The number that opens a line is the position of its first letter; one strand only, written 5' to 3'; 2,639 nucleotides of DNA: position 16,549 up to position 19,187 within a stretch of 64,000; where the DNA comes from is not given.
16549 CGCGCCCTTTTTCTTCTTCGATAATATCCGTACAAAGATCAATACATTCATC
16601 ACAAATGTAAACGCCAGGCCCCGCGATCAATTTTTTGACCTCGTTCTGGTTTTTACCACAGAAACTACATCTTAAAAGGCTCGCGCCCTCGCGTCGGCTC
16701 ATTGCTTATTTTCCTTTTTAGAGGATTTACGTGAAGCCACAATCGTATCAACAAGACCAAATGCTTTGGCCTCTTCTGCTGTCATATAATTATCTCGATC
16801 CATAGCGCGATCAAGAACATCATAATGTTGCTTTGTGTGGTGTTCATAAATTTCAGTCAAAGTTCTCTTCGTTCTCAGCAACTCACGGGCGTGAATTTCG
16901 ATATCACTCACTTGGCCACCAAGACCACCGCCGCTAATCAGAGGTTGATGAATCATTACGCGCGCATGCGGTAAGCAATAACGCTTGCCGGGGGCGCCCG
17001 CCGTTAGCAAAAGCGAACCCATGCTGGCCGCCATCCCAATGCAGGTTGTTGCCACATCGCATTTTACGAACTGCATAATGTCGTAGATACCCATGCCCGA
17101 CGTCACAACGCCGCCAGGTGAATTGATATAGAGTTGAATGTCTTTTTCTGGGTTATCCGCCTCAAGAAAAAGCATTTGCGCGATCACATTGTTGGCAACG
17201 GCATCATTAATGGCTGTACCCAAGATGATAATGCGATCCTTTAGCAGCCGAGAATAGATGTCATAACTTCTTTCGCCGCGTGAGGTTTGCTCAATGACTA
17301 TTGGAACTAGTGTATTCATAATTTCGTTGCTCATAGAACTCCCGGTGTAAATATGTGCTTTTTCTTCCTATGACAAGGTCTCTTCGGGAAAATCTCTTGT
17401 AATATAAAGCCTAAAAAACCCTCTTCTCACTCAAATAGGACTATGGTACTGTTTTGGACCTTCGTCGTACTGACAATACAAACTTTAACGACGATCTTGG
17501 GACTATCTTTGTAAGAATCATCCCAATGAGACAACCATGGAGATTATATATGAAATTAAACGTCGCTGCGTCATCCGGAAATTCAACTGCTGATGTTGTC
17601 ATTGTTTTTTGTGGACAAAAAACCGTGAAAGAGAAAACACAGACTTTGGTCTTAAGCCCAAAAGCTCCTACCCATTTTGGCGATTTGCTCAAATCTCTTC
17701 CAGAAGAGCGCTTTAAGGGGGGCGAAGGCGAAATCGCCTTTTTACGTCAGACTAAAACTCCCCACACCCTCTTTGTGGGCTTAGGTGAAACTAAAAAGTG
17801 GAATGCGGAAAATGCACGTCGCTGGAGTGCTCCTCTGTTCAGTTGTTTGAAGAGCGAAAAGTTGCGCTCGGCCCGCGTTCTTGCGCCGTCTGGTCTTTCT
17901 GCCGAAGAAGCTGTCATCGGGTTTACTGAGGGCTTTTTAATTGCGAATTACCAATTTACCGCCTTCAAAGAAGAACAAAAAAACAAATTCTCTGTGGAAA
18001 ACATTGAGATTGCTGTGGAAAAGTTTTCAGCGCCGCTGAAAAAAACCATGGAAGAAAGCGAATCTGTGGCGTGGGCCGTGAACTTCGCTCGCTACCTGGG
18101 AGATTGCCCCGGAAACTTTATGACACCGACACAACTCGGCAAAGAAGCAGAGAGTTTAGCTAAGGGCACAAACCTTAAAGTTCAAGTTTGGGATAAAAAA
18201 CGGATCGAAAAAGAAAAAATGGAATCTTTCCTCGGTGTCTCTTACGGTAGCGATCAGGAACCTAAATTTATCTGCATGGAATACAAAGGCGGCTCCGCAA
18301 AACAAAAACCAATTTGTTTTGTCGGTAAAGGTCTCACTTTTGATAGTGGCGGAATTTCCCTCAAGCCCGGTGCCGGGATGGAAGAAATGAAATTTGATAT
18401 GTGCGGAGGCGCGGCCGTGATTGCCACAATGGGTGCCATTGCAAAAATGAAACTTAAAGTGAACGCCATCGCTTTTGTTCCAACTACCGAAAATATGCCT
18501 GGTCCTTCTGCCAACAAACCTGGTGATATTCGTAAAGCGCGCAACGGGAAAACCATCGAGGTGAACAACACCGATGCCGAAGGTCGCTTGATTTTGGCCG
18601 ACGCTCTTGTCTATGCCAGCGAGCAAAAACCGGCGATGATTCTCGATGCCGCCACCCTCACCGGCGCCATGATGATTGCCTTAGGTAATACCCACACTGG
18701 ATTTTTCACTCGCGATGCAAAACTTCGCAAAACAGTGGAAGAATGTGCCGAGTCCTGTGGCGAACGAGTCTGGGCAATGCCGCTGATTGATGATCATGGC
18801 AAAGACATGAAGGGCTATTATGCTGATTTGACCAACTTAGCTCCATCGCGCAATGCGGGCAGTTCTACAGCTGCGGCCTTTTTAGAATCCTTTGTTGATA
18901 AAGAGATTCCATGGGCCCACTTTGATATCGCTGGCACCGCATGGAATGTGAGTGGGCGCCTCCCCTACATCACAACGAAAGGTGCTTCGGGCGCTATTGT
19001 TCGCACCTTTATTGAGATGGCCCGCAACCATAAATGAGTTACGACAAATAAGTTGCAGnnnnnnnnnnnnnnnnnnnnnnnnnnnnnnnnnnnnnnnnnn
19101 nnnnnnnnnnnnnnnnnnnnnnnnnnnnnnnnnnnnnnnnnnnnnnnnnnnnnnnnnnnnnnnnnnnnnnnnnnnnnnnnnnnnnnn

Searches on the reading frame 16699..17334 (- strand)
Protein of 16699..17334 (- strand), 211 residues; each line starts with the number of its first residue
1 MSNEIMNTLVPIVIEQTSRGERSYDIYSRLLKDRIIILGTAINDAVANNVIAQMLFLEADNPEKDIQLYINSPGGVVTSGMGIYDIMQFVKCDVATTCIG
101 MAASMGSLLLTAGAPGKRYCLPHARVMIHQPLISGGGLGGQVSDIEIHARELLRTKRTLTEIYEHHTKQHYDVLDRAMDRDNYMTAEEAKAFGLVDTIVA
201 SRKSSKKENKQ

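Call 54: search_protein_families(library=pfam, proteins=[window:16699-17334:-], max_evalue=0.00001)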
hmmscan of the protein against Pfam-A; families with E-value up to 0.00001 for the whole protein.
window:16699-17334:- (211 aa): 1 family
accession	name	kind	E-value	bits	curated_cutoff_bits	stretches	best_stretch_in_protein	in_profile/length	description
PF00574.28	CLP_protease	-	1.8e-79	266.3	20.2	1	19-201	2-181/182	Clp protease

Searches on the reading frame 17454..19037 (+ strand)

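Call 54: search_protein_families(library=pfam, proteins=[window:17454-19037:+], max_evalue=0.00001)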
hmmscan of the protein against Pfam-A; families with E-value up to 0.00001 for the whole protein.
window:17454-19037:+ (527 aa): 2 families
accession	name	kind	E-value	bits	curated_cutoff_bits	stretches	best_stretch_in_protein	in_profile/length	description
PF00883.26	Peptidase_M17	-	1.4e-120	402.7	25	1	210-519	1-309/310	Cytosol aminopeptidase family, catalytic domain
PF02789.23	Peptidase_M17_N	-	3.7e-12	46.7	23.4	1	69-174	15-128/129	Cytosol aminopeptidase family, N-terminal domain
